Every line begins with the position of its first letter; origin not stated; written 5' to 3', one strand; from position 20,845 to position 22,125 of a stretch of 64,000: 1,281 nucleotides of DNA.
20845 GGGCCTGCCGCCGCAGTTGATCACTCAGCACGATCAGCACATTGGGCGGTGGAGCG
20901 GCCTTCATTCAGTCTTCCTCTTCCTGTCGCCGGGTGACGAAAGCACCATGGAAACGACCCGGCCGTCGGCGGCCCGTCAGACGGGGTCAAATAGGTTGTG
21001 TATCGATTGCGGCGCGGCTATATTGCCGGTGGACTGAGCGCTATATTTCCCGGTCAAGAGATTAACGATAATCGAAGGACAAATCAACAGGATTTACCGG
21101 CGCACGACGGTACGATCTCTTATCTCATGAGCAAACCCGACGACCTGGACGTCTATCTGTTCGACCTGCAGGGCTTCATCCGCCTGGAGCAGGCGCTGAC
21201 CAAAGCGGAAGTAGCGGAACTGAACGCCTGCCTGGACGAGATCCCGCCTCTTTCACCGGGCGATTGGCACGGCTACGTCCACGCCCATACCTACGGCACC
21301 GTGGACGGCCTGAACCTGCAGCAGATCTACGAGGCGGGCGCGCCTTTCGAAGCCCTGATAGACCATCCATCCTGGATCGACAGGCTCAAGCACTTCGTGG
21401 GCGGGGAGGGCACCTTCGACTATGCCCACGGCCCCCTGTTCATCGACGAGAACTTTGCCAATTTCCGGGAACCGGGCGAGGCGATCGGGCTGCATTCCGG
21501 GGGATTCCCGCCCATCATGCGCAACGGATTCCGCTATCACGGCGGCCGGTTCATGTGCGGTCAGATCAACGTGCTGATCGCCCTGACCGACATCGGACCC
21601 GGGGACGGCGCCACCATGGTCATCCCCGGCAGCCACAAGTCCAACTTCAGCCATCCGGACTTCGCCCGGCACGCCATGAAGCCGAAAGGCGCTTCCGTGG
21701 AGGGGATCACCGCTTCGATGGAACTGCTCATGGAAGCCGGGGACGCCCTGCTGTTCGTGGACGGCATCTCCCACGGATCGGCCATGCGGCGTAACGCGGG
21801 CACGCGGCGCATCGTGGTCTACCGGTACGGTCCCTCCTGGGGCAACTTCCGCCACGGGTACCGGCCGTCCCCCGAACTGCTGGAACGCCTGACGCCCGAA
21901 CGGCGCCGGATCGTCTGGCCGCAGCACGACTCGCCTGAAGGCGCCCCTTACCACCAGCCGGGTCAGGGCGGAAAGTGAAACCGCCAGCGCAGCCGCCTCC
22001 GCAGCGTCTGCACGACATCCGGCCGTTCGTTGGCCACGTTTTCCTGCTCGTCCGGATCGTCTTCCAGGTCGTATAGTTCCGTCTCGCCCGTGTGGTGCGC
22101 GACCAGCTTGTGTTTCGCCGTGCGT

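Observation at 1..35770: Extreme local expansion of PhyH-family Fe(II)/2OG dioxygenases (at least 10 paralogs in about 36 kb) with cupins, amidohydrolases and formamidases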

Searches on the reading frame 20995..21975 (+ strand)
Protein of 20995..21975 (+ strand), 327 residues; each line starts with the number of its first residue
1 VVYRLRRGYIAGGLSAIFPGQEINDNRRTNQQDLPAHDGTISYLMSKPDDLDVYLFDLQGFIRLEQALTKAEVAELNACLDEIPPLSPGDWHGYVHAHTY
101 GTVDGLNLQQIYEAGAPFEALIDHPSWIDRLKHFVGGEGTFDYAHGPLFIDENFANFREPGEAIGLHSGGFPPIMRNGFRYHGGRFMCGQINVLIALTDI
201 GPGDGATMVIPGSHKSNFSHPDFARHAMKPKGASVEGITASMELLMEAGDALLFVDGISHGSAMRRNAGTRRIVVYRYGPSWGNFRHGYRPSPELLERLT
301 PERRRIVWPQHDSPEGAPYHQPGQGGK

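Call 7: search_protein_families(library=pfam, proteins=[window:20995-21975:+], max_evalue=0.01)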
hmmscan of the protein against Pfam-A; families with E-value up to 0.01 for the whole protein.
window:20995-21975:+ (327 aa): 1 family
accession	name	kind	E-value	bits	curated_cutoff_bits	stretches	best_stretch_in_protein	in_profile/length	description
PF05721.19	PhyH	-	1.4e-17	65.1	22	1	56-272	1-212/213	Phytanoyl-CoA dioxygenase (PhyH)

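Call 14: search_protein_families(library=ncbifam, proteins=[window:20998-21975:+], max_evalue=0.01)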
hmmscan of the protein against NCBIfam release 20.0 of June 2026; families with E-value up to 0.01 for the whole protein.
window:20998-21975:+ (326 aa): 3 families
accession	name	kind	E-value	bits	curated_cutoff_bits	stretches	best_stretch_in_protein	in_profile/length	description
TIGR04436.1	SpoChoClust_3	subfamily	0.00013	21.3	200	1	176-301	107-223/300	putative 2OG-Fe(II) oxygenase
TIGR02408.1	ectoine_ThpD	equivalog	0.0013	18.1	336.5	0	190-216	146-172/277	ectoine hydroxylase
NF052437.1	MPhHdxlPhnYGIM8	equivalog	0.0023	17.4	500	0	185-277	125-213/260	methylphosphonate hydroxylase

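Call 21: search_solved_structures(query=window:20998-21975:+, max_evalue=0.1, show_alignments=2)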
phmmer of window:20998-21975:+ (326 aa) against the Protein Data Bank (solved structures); distinct sequences matched with E-value up to 0.1: 16.
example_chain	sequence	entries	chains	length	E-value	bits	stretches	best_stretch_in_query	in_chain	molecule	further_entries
4xcb_A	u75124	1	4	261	1.5e-11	47.1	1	179-281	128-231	oxidase/hydroxylase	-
4xc9_A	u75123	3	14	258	1.6e-11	47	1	179-281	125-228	oxidase/hydroxylase | Putative oxidase/hydroxylase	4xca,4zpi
7vbq_B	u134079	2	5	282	4.2e-07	32.5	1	189-323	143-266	Fe(II)/(alpha)ketoglutarate-dependent dioxygenase TlxI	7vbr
5y7r_B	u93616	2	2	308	0.0013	21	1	189-309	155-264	Iron/alpha-ketoglutarate-dependent dioxygenase asqJ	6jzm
5dap_A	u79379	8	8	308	0.0013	21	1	189-309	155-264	Phytanoyl-CoA dioxygenase family protein (AFU_orthologue AFUA_8G00230) | Iron/alpha-ketoglutarate-dependent dioxygenase asqJ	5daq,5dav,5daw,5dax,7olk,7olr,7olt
5oa4_A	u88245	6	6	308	0.0013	21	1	189-309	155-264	Iron/alpha-ketoglutarate-dependent dioxygenase asqJ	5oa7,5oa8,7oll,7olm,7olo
6eoz_A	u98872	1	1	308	0.0013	21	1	189-309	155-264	Iron/alpha-ketoglutarate-dependent dioxygenase asqJ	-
7olp_A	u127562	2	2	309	0.0013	21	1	189-309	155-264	Iron/alpha-ketoglutarate-dependent dioxygenase asqJ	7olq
5y7t_B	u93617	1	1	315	0.0014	20.9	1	189-309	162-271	Iron/alpha-ketoglutarate-dependent dioxygenase asqJ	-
7vbq_A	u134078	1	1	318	0.0014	20.9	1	189-307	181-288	Fe(II)/(alpha)ketoglutarate-dependent dioxygenase TlxJ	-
6k0e_B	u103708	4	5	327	0.0015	20.8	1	189-309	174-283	Iron/alpha-ketoglutarate-dependent dioxygenase asqJ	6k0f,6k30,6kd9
8zyb_E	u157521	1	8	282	0.004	19.4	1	190-307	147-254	DhiD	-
2a1x_A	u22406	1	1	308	0.0045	19.2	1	195-277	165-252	Phytanoyl-CoA dioxygenase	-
5m0t_A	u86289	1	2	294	0.0064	18.7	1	188-267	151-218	Alpha-ketoglutarate-dependent non-heme iron oxygenase EasH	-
9wyh_A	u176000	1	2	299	0.015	17.5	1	192-307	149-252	Oxidoreductase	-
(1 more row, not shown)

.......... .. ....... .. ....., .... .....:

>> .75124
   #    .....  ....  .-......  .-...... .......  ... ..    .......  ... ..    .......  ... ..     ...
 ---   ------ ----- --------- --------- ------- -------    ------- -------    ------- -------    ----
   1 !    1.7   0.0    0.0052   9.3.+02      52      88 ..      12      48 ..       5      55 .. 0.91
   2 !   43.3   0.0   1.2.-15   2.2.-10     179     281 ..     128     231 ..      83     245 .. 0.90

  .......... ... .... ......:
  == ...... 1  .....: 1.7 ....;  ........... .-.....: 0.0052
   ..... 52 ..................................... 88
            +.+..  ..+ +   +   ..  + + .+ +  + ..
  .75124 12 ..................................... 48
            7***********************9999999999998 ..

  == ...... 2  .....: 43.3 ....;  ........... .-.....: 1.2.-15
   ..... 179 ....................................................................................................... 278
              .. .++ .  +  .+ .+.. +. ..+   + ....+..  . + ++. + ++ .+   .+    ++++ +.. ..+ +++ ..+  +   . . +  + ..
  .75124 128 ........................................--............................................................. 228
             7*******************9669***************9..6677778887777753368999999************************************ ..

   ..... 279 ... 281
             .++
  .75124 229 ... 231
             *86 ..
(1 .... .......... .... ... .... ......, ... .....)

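Call 45: find_homologous_proteins(query=window:21127-21975:+, max_evalue=0.00001)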
Query window:21127-21975:+ (283 aa): 3069 proteins with E <= 0.00001 among 4021 candidates; the best 120 are listed.
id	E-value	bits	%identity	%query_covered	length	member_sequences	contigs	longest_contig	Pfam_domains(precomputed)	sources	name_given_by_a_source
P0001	5.8e-180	615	91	100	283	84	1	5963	PF05721.20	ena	-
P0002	4.3e-174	596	89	100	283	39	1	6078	PF05721.20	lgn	-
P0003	1.6e-173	594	90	99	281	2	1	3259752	PF05721.20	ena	-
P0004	1.8e-172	591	89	99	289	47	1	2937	PF05721.20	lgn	-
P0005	1.8e-161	554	85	97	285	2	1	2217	PF05721.20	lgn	-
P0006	1.8e-152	525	79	97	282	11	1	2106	PF05721.20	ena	-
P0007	6.1e-145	500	77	94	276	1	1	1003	PF05721.20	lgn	-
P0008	5.0e-143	494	77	94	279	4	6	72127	PF05721.20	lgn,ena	-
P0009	8.9e-142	490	75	96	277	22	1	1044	PF05721.20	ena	-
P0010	2.0e-141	489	78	92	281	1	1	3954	PF05721.20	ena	-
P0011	2.3e-140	485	74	98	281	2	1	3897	PF05721.20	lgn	-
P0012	3.2e-140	485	75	94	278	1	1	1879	PF05721.20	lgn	-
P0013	7.1e-140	483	77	93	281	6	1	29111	PF05721.20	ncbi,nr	ncbi:MAG: phytanoyl-CoA dioxygenase family protein [Candidatus Latescibacteria bacterium]|nr:phytano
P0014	1.2e-139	483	75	94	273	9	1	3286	PF05721.20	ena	-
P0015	1.6e-139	482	77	93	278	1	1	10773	PF05721.20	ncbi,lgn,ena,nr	ncbi:MAG: phytanoyl-CoA dioxygenase family protein [Gemmatimonadetes bacterium]|nr:phytanoyl-CoA dio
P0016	2.0e-139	482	77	93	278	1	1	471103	PF05721.20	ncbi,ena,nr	ncbi:MAG: phytanoyl-CoA dioxygenase family protein [Gemmatimonadota bacterium]|nr:phytanoyl-CoA diox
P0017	2.3e-139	482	75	94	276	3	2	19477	PF05721.20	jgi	jgi:hypothetical protein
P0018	3.1e-139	481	77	93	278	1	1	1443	PF05721.20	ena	-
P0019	4.4e-139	481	74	96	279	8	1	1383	PF05721.20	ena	-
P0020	4.5e-139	481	73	97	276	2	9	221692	PF05721.20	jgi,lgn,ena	jgi:hypothetical protein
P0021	6.4e-139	480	77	93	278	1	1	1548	PF05721.20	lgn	-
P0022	9.0e-139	480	78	93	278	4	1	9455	PF05721.20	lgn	-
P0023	2.5e-138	478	76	94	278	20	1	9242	PF05721.20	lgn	-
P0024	2.7e-138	478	75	93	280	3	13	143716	PF05721.20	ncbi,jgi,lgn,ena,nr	ncbi:MAG: phytanoyl-CoA dioxygenase family protein [Candidatus Handelsmanbacteria bacterium]|nr:phyt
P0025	3.7e-138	478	76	92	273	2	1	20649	PF05721.20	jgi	jgi:hypothetical protein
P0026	4.0e-138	478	76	94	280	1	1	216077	PF05721.20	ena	-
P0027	8.3e-138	477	76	94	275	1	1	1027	PF05721.20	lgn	-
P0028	1.0e-137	476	73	95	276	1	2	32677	PF05721.20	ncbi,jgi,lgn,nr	ncbi:MAG: phytanoyl-CoA dioxygenase family protein [candidate division Zixibacteria bacterium]|nr:ph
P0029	1.6e-137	476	76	92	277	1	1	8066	PF05721.20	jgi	jgi:hypothetical protein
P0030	1.6e-137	476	74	94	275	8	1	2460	PF05721.20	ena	-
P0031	3.0e-137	475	75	94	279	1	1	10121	PF05721.20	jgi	jgi:hypothetical protein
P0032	3.9e-137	474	74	98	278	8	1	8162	PF05721.20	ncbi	-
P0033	4.4e-137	474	75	93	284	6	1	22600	PF05721.20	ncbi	-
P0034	6.7e-137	474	76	93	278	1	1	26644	PF05721.20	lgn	-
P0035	7.1e-137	474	76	92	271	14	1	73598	PF05721.20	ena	-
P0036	7.3e-137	474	75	94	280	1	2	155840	PF05721.20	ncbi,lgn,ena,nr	ncbi:MAG: hypothetical protein GKR89_04445 [Candidatus Latescibacteria bacterium]|nr:hypothetical pr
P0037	1.1e-136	473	77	92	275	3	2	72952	PF05721.20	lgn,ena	-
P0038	1.3e-136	473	74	94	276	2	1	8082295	PF05721.20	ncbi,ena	-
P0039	1.6e-136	472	75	93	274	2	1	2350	PF05721.20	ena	-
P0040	2.1e-136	472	77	92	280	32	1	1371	PF05721.20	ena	-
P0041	2.3e-136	472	75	94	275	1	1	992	PF05721.20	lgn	-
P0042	2.5e-136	472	75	94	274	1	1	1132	PF05721.20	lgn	-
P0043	6.5e-136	470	76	93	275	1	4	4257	PF05721.20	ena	-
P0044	6.8e-136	470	75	94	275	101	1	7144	PF05721.20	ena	-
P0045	7.5e-136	470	76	92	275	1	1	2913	PF05721.20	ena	-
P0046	9.5e-136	470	76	92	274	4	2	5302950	PF05721.20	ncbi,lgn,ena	-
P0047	1.1e-135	470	77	92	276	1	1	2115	PF05721.20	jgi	jgi:hypothetical protein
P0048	2.0e-135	469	74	94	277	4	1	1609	PF05721.20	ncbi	-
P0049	2.3e-135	469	76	92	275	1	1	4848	PF05721.20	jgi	jgi:hypothetical protein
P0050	2.6e-135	469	75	95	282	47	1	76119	PF05721.20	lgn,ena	-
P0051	3.5e-135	468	74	94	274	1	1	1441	PF05721.20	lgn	-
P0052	5.2e-135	468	76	92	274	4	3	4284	PF05721.20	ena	-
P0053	9.4e-135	467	76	92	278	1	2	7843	PF05721.20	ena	-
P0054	1.2e-134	466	74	92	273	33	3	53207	PF05721.20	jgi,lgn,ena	jgi:hypothetical protein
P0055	1.2e-134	466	75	93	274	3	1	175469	PF05721.20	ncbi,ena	-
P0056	2.0e-134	466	76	92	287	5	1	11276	PF05721.20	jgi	-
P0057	2.1e-134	466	76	92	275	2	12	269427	PF05721.20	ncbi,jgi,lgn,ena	jgi:hypothetical protein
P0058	3.0e-134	465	73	97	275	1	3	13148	PF05721.20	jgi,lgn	jgi:hypothetical protein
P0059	3.3e-134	465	75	93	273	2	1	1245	PF05721.20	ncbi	ncbi:uncharacterized protein METZ01_LOCUS279113, partial [marine metagenome]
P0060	3.6e-134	465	76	93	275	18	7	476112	PF05721.20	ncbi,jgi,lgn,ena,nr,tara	ncbi:MAG: hypothetical protein CME25_08905 [Gemmatimonadetes bacterium]|nr:hypothetical protein [Gem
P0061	4.7e-134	464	75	92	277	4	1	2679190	PF05721.20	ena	-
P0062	6.7e-134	464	73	93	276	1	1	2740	PF05721.20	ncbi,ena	-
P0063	1.2e-133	463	73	94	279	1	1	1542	PF05721.20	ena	-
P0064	1.5e-133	463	74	92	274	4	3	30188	PF05721.20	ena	-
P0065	1.6e-133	463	74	92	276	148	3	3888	PF05721.20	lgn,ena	-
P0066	2.7e-133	462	75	92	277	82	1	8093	PF05721.20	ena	-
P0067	5.0e-133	461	70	98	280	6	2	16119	PF05721.20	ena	-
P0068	5.5e-133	461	74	92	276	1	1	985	PF05721.20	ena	-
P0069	6.0e-133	461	74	92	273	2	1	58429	PF05721.20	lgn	-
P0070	6.6e-133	461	75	92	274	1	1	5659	PF05721.20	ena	-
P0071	6.7e-133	461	75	93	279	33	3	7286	PF05721.20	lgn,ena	-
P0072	2.5e-132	459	74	93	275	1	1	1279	PF05721.20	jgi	jgi:hypothetical protein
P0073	4.4e-132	458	74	93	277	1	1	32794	PF05721.20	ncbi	-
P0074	6.8e-132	457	75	94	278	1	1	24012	PF05721.20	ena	-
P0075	7.8e-132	457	75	92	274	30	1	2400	PF05721.20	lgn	-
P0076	9.3e-132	457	73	92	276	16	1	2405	PF05721.20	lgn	-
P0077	1.0e-131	457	72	95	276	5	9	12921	PF05721.20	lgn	-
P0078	1.1e-131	457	70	98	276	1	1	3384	PF05721.20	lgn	-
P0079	2.6e-131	455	73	92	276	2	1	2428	PF05721.20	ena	-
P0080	2.7e-131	455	73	95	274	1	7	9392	PF05721.20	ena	-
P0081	5.2e-131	454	73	92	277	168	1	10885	PF05721.20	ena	-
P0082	7.6e-131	454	73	92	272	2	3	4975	PF05721.20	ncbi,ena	-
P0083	2.7e-130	452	74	92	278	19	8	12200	PF05721.20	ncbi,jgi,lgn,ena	jgi:hypothetical protein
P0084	2.9e-130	452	73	92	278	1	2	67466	PF05721.20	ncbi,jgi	-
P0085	3.0e-130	452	70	94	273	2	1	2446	PF05721.20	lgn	-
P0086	3.4e-130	452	72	98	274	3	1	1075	PF05721.20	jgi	jgi:Phytanoyl-CoA dioxygenase (PhyH)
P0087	4.3e-130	451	73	92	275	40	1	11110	PF05721.20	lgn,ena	-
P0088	6.5e-130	451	73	93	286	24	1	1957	PF05721.20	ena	-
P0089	6.9e-130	451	71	95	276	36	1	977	PF05721.20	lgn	-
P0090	1.1e-129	450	73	92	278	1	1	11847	PF05721.20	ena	-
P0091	1.2e-129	450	72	93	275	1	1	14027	PF05721.20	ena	-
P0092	1.3e-129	450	74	92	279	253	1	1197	PF05721.20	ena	-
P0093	1.5e-129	450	71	95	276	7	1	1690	PF05721.20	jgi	-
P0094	1.5e-129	450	72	92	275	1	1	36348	PF05721.20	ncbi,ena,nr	ncbi:MAG: phytanoyl-CoA dioxygenase family protein [Anaerolineae bacterium]|nr:phytanoyl-CoA dioxyge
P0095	2.2e-129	449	74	92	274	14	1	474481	PF05721.20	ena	-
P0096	2.9e-129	449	72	95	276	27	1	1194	PF05721.20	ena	-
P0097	4.3e-129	448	72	94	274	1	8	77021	PF05721.20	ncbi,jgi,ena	-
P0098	9.5e-129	447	71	93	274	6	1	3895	PF05721.20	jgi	jgi:hypothetical protein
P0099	1.2e-128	447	73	92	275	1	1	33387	PF05721.20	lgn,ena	-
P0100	1.3e-128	447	72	93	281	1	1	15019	PF05721.20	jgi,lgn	jgi:hypothetical protein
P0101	1.4e-128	446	71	94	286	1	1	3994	PF05721.20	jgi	jgi:hypothetical protein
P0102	2.0e-128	446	73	92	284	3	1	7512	PF05721.20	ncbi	ncbi:MAG: hypothetical protein Kow00120_15460 [Anaerolineae bacterium]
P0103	2.0e-128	446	73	92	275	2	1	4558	PF05721.20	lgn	-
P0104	3.9e-128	445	72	92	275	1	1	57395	PF05721.20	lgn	-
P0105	4.4e-128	445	72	92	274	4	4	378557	PF05721.20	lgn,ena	-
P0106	4.7e-128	445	71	93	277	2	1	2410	PF05721.20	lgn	-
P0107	4.9e-128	445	73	92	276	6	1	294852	PF05721.20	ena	-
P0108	5.1e-128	445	70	95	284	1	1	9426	PF05721.20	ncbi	ncbi:MAG: phytanoyl-CoA dioxygenase family protein [Chloroflexota bacterium]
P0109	5.9e-128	444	72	98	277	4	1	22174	PF05721.20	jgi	jgi:hypothetical protein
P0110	5.9e-128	444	73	92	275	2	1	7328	PF05721.20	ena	-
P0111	6.0e-128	444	72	94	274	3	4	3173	PF05721.20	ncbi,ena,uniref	ncbi:uncharacterized protein METZ01_LOCUS333588 [marine metagenome]|uniref:Phytanoyl-CoA dioxygenase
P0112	6.7e-128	444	72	92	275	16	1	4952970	PF05721.20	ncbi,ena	-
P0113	7.3e-128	444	72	93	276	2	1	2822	PF05721.20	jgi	-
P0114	9.6e-128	444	72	92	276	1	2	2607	PF05721.20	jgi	jgi:hypothetical protein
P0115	1.2e-127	443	72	92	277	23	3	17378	PF05721.20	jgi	jgi:hypothetical protein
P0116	1.3e-127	443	71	95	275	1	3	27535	PF05721.20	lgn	-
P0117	1.7e-127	443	72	94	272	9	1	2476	PF05721.20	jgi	jgi:hypothetical protein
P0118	2.3e-127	442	71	94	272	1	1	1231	PF05721.20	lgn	-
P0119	2.5e-127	442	70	92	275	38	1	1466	PF05721.20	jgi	jgi:hypothetical protein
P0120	2.7e-127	442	74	92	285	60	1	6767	PF05721.20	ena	-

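Call 46: find_encoding_contigs(protein=P0060, flank=6000, max_places=4)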
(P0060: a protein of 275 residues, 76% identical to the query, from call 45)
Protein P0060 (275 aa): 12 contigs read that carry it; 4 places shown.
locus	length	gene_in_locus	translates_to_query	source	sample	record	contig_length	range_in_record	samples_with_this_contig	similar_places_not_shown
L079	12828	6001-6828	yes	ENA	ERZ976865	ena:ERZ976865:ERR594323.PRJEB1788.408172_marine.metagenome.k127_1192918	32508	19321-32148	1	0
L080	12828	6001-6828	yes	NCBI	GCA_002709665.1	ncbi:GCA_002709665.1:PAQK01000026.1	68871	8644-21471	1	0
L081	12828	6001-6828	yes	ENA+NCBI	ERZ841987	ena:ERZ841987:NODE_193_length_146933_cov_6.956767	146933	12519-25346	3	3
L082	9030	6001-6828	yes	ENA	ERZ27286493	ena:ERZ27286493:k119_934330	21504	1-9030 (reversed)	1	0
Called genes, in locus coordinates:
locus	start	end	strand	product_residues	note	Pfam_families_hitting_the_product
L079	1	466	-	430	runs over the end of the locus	PF00884:Sulfatase, PF01663:Phosphodiest, PF16347:SGSH_C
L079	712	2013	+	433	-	PF00202:Aminotran_3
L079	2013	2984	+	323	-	PF02737:3HCDH_N, PF00725:3HCDH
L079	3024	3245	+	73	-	-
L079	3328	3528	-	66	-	-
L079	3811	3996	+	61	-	-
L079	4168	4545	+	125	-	PF00891:Methyltransf_2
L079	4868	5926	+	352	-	PF13228:DUF4037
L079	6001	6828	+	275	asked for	PF05721:PhyH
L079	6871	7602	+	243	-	PF03737:RraA-like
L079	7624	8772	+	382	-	PF01408:GFO_IDH_MocA, PF02894:GFO_IDH_MocA_C (weak), PF22725:GFO_IDH_MocA_C3 (weak)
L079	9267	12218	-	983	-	PF07940:Hepar_II_III_C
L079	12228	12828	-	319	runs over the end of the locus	?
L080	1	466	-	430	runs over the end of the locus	PF00884:Sulfatase, PF01663:Phosphodiest, PF16347:SGSH_C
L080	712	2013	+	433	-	PF00202:Aminotran_3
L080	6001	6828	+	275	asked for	PF05721:PhyH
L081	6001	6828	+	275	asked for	PF05721:PhyH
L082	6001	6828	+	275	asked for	PF05721:PhyH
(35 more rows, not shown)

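Call 47: find_encoding_contigs(protein=P0024, flank=6000, max_places=4)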
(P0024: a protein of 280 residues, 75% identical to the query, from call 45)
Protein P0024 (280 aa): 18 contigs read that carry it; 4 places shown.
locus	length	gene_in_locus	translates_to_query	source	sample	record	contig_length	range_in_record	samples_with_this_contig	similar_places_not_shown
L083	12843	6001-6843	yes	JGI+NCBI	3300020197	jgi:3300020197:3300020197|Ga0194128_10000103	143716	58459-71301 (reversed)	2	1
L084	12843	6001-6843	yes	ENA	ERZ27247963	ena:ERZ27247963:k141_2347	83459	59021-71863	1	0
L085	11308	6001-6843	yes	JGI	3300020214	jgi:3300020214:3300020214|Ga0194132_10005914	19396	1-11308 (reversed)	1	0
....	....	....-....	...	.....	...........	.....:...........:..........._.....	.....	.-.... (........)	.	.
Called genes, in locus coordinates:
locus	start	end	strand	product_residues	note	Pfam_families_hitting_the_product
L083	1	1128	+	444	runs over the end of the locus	PF13660:DUF4147, PF05161:MOFRL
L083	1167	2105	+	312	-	-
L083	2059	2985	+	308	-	PF00009:GTP_EFTU (faint), PF01926:MMR_HSR1, PF02421:FeoB_N, PF07650:KH_2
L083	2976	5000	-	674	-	PF22745:Nlig-Ia, PF01653:DNA_ligase_aden, PF03120:OB_DNA_ligase, PF03119:DNA_ligase_ZBD, PF12826:HHH_2, PF14520:HHH_5, PF00533:BRCT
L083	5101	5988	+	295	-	PF01040:UbiA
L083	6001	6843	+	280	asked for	PF05721:PhyH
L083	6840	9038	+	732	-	-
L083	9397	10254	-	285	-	-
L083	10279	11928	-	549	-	PF04015:DUF362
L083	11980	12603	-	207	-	PF12804:NTP_transf_3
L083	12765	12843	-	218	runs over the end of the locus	PF00515:TPR_1 (faint), PF03704:BTAD (faint), PF13428:TPR_14 (faint), PF14559:TPR_19 (faint), PF14561:TPR_20 (faint), PF24575:TPR_Slam (faint), PF13432:TPR_16 (weak), PF13414:TPR_11 (weak), +4 more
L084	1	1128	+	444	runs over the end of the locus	PF13660:DUF4147, PF05161:MOFRL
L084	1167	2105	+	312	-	-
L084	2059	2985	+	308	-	PF00009:GTP_EFTU (faint), PF01926:MMR_HSR1, PF02421:FeoB_N, PF07650:KH_2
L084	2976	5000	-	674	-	PF22745:Nlig-Ia, PF01653:DNA_ligase_aden, PF03120:OB_DNA_ligase, PF03119:DNA_ligase_ZBD, PF12826:HHH_2, PF14520:HHH_5, PF00533:BRCT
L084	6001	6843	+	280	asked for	PF05721:PhyH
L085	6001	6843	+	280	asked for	PF05721:PhyH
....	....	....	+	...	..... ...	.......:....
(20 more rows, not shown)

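Call 48: find_encoding_contigs(protein=P0094, flank=6000, max_places=3)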
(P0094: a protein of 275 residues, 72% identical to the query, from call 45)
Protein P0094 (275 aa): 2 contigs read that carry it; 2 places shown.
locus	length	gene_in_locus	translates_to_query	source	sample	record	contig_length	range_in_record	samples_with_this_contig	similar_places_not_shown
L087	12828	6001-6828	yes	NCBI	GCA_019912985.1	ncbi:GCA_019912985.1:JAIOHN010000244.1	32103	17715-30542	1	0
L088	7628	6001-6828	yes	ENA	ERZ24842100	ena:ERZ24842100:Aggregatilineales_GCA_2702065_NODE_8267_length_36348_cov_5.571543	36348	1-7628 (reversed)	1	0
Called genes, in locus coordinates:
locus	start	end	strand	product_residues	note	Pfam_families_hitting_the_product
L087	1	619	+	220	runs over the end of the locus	PF01209:Ubie_methyltran (weak), PF13489:Methyltransf_23, PF13847:Methyltransf_31, PF08241:Methyltransf_11, PF08242:Methyltransf_12, PF13649:Methyltransf_25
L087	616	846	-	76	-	-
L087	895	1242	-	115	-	-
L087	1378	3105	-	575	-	PF00749:tRNA-synt_1c, PF03950:tRNA-synt_1c_C, PF20974:tRNA-synt_1c_C2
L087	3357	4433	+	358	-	PF00487:FA_desaturase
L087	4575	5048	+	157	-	PF05163:DinB, PF12867:DinB_2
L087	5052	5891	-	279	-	PF00165:HTH_AraC (weak), PF12833:HTH_18, PF00165:HTH_AraC (weak)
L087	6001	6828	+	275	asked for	PF05721:PhyH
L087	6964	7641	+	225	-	PF07719:TPR_2 (faint), PF07721:TPR_4 (faint), PF13424:TPR_12, PF13181:TPR_8 (faint), PF13374:TPR_10 (faint), PF17874:TPR_MalT, PF13424:TPR_12, PF13176:TPR_7 (weak), +1 more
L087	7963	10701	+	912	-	PF04151:PPC (faint), PF12306:PixA (faint), PF19077:Big_13 (faint)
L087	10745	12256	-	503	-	PF00749:tRNA-synt_1c, PF19269:Anticodon_2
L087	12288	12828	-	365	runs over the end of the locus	PF01098:FTSW_RODA_SPOVE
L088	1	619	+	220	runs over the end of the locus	PF01209:Ubie_methyltran (weak), PF13489:Methyltransf_23, PF13847:Methyltransf_31, PF08241:Methyltransf_11, PF08242:Methyltransf_12, PF13649:Methyltransf_25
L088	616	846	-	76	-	-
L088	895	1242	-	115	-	-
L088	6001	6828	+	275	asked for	PF05721:PhyH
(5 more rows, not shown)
